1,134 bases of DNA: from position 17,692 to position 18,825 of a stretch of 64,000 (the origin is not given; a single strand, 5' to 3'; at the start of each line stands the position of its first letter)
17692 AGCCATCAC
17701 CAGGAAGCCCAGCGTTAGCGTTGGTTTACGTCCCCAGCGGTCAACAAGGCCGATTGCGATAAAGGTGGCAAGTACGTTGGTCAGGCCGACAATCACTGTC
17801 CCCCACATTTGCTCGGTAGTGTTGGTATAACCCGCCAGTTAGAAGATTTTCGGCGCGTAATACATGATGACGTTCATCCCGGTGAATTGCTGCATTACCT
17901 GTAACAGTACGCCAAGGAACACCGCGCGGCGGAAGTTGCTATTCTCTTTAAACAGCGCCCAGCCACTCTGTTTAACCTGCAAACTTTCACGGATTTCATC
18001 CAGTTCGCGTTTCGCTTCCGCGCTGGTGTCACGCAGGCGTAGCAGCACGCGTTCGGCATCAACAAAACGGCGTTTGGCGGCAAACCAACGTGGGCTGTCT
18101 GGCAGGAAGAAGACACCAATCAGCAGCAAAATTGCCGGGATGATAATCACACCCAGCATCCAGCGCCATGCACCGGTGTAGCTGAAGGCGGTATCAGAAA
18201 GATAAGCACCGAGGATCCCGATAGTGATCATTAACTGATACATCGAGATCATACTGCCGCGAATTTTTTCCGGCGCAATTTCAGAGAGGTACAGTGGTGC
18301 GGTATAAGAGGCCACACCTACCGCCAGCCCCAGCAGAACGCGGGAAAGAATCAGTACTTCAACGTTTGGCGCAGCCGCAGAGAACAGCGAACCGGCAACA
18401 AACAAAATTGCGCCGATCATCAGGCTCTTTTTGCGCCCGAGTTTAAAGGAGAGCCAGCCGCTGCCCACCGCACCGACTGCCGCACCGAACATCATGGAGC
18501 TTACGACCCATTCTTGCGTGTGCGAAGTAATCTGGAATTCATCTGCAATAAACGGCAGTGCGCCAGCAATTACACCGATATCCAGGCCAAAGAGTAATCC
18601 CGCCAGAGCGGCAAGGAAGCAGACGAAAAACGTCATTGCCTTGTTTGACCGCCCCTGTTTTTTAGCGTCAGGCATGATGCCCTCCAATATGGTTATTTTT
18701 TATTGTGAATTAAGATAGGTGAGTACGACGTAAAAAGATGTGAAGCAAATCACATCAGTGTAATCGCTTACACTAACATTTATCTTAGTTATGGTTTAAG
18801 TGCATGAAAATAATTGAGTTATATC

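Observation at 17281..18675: galP carries an in-frame TAA stop (Glu codon to TAA at plus 17839-17841) although its CRP/GalR control region is intact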

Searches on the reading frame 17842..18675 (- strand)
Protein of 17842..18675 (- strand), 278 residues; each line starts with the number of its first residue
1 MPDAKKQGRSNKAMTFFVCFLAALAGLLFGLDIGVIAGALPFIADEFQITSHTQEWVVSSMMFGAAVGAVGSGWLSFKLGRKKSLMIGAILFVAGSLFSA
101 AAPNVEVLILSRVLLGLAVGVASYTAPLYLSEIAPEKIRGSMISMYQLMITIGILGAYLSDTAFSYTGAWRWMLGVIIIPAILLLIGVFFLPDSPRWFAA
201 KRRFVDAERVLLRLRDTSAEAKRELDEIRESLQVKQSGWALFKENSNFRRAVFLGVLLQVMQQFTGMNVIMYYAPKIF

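Call 25: find_encoding_contigs(protein=window:17842-18675:-, flank=3000, max_places=6)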
Protein window:17842-18675:- (278 aa): 24 contigs read that carry it; 6 places shown.
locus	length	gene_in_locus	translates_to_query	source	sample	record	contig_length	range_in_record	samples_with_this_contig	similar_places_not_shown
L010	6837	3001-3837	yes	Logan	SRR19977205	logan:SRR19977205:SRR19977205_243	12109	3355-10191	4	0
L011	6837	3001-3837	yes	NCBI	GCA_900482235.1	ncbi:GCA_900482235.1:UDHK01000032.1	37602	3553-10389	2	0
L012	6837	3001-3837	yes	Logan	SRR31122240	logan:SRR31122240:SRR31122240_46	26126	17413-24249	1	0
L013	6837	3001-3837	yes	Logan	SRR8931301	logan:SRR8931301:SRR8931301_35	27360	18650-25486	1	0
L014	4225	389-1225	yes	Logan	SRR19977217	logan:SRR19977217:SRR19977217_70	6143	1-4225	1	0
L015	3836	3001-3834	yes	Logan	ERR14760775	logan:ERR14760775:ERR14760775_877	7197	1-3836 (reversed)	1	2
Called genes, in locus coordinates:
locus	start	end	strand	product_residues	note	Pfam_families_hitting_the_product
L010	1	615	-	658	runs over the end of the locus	PF02784:Orn_Arg_deC_N, PF17810:Arg_decarb_HB, PF17944:Arg_decarbox_C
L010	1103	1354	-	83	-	-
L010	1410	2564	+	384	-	PF00438:S-AdoMet_synt_N, PF02772:S-AdoMet_synt_M, PF02773:S-AdoMet_synt_C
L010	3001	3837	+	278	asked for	PF06609:TRI12, PF00083:Sugar_tr, PF07690:MFS_1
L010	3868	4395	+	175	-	PF00083:Sugar_tr, PF07690:MFS_1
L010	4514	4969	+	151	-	PF10263:SprT-like, PF17283:Zn_ribbon_SprT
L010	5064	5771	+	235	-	PF04231:Endonuclease_1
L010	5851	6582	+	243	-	PF20260:PUA_4, PF04452:Methyltrans_RNA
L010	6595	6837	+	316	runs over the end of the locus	PF02951:GSH-S_N, PF02955:GSH-S_ATP, PF14398:ATPgrasp_YheCD (weak), PF08443:RimK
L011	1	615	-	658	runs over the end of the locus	PF02784:Orn_Arg_deC_N, PF17810:Arg_decarb_HB, PF17944:Arg_decarbox_C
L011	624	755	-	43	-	PF11036:YqgB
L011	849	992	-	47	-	PF23505:YqgG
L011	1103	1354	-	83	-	-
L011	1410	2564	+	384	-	PF00438:S-AdoMet_synt_N, PF02772:S-AdoMet_synt_M, PF02773:S-AdoMet_synt_C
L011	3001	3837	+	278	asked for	PF06609:TRI12, PF00083:Sugar_tr, PF07690:MFS_1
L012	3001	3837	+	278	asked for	PF06609:TRI12, PF00083:Sugar_tr, PF07690:MFS_1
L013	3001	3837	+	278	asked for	PF06609:TRI12, PF00083:Sugar_tr, PF07690:MFS_1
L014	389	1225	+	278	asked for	PF06609:TRI12, PF00083:Sugar_tr, PF07690:MFS_1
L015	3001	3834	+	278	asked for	PF06609:TRI12, PF00083:Sugar_tr, PF07690:MFS_1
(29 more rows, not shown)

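Call 30: list_cluster_members(proteins=[window:17842-18675:-, window:17284-17808:-])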
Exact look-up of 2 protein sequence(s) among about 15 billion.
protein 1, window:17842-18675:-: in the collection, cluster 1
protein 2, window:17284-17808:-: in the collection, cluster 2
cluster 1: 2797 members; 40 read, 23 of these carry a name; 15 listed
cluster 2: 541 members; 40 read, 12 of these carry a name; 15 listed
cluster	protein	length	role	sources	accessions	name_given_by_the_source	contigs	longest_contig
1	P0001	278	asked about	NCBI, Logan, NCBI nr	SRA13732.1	galactose-proton symporter [Escherichia coli]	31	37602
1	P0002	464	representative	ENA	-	-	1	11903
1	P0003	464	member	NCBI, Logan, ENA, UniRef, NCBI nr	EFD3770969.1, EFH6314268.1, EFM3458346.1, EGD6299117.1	TPA: sugar porter family MFS transporter [Escherichia coli] | galactose/proton symporter n=1 Tax=Escherichia coli TaxID=562 RepID=UPI00094395AD | galactose/proton symporter [Escherichia coli]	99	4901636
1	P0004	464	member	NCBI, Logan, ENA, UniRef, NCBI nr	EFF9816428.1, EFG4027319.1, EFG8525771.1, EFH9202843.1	galactose/proton symporter [Escherichia coli] | galactose/proton symporter n=1 Tax=Escherichia coli TaxID=562 RepID=UPI000DCA3E1E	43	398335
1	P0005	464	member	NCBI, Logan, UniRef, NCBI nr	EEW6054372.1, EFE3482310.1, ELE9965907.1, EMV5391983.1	sugar porter family MFS transporter [Escherichia coli] | galactose/proton symporter n=1 Tax=Escherichia coli TaxID=562 RepID=UPI000B7EB3C2 | galactose/proton symporter [Escherichia coli]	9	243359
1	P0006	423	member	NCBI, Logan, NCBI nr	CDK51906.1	Arabinose-proton symporter [Escherichia coli IS5]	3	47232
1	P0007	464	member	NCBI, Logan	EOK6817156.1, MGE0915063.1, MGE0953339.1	galactose/proton symporter [Escherichia coli]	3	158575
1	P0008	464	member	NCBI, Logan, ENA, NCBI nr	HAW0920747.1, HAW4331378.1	TPA: sugar porter family MFS transporter [Escherichia coli] | sugar porter family MFS transporter [Escherichia coli]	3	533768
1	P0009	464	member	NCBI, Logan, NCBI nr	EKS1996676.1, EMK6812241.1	galactose/proton symporter [Escherichia coli]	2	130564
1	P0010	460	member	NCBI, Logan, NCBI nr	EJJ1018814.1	galactose/proton symporter [Escherichia coli]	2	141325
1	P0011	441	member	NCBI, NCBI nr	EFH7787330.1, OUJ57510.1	sugar porter family MFS transporter [Escherichia coli]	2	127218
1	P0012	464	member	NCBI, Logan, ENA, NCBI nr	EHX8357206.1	galactose/proton symporter [Escherichia coli]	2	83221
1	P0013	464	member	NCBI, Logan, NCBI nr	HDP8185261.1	TPA: galactose/proton symporter [Escherichia coli] | galactose/proton symporter [Escherichia coli]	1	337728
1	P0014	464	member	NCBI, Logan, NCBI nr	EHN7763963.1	galactose/proton symporter [Escherichia coli]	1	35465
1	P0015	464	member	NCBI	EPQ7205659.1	galactose/proton symporter [Escherichia coli]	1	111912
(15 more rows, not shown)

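Call 38: find_encoding_contigs(protein=P0001, flank=10000, max_places=10)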
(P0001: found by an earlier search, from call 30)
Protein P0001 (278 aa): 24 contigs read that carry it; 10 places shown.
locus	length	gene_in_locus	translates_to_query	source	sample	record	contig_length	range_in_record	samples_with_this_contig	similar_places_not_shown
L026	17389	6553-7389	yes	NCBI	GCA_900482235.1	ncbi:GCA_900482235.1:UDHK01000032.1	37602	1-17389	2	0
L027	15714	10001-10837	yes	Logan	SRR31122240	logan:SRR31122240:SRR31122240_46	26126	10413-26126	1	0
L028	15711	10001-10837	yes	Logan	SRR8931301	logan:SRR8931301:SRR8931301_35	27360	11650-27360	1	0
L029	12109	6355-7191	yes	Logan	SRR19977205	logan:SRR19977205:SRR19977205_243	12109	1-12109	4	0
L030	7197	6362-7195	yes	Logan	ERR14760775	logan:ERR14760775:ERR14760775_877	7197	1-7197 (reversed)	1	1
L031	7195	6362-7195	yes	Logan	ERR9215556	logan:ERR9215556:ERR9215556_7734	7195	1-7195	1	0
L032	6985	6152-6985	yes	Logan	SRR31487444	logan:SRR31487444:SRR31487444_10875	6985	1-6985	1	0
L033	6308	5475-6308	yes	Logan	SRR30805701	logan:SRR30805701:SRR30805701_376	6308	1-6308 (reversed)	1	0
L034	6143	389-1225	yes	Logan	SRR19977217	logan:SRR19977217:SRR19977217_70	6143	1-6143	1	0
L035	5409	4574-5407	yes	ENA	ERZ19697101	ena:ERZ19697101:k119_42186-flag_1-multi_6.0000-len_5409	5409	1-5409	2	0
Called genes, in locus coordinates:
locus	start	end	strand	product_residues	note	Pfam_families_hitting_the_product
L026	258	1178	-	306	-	PF00491:Arginase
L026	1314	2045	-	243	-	-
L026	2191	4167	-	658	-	PF02784:Orn_Arg_deC_N, PF17810:Arg_decarb_HB, PF17944:Arg_decarbox_C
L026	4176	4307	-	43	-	PF11036:YqgB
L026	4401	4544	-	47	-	PF23505:YqgG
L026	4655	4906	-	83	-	-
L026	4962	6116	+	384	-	PF00438:S-AdoMet_synt_N, PF02772:S-AdoMet_synt_M, PF02773:S-AdoMet_synt_C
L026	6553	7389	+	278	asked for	PF06609:TRI12, PF00083:Sugar_tr, PF07690:MFS_1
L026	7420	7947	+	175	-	PF00083:Sugar_tr, PF07690:MFS_1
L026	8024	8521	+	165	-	PF10263:SprT-like, PF17283:Zn_ribbon_SprT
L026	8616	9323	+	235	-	PF04231:Endonuclease_1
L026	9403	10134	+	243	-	PF20260:PUA_4, PF04452:Methyltrans_RNA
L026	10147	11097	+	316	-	PF02951:GSH-S_N, PF02955:GSH-S_ATP, PF14398:ATPgrasp_YheCD (weak), PF08443:RimK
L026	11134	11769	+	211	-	PF02622:DUF179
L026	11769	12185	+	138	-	PF03652:RuvX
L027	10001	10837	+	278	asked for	PF06609:TRI12, PF00083:Sugar_tr, PF07690:MFS_1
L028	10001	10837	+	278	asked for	PF06609:TRI12, PF00083:Sugar_tr, PF07690:MFS_1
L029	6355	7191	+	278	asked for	PF06609:TRI12, PF00083:Sugar_tr, PF07690:MFS_1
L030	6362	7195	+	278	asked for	PF06609:TRI12, PF00083:Sugar_tr, PF07690:MFS_1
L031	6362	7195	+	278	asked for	PF06609:TRI12, PF00083:Sugar_tr, PF07690:MFS_1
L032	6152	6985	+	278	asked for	PF06609:TRI12, PF00083:Sugar_tr, PF07690:MFS_1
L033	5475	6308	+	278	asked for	PF06609:TRI12, PF00083:Sugar_tr, PF07690:MFS_1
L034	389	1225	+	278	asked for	PF06609:TRI12, PF00083:Sugar_tr, PF07690:MFS_1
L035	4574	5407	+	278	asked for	PF06609:TRI12, PF00083:Sugar_tr, PF07690:MFS_1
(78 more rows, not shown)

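Call 45: search_protein_families(proteins=[window:17842-18675:-], library=ncbifam, max_evalue=1e-10)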
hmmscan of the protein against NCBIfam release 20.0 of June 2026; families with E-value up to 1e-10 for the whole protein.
window:17842-18675:- (278 aa): 19 families
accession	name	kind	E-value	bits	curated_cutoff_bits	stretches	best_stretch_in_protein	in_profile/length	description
TIGR00879.1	SP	subfamily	1.6e-92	310.7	237.8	1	7-278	47-339/510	sugar porter family MFS transporter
NF052357.1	GlucTporGlcPStph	equivalog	3.3e-79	266.8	750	1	16-278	6-266/445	glucose transporter GlcP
NF007484.0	PRK10077.1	equivalog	1.4e-49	169.2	608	1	9-278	4-298/480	D-xylose transporter XylE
TIGR00895.1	2A0115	subfamily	2.4e-34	118.9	418.55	1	9-264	12-264/398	aromatic acid/H+ symport family MFS transporter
TIGR00898.1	2A0119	subfamily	2e-25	89.6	550.75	1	43-222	114-292/506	cation transport protein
NF053517.1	HbztTptrPcaK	equivalog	4.2e-22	78.7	770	1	17-270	22-268/437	4-hydroxybenzoate transporter PcaK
NF008586.0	PRK11551.1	equivalog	1.8e-20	73.3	410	1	6-205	7-204/406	3-(3-hydroxy-phenyl)propionate transporter MhpT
TIGR00711.1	efflux_EmrB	subfamily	6e-19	68.1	230.2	1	23-193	8-179/485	DHA2 family efflux MFS transporter permease subunit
TIGR00891.1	2A0112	subfamily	1.1e-17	64.2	552.9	1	14-203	12-200/405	sialate:H+ symport family MFS transporter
NF000031.1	MFS_efflux_LmrA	exception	3.9e-16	58.8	850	1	16-191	31-206/484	lincomycin efflux MFS transporter Lmr(A)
TIGR00893.1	2A0114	subfamily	1.2e-14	54.1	395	1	36-233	13-213/399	D-galactonate transporter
NF003024.0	PRK03893.1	subfamily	4.9e-14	52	604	1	17-256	20-257/497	sialate:H+ symport family MFS transporter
TIGR00710.1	efflux_Bcr_CflA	subfamily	3.9e-13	49.6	200.9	1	16-191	5-179/385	Bcr/CflA family efflux MFS transporter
NF008314.0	PRK11102.1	equivalog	1e-12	48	303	1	12-191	5-184/396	Bcr/CflA family multidrug efflux MFS transporter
NF053813.1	MFS_TcaB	equivalog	5.8e-12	45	475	1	16-190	6-179/396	putative multidrug effflux MFS transporter TcaB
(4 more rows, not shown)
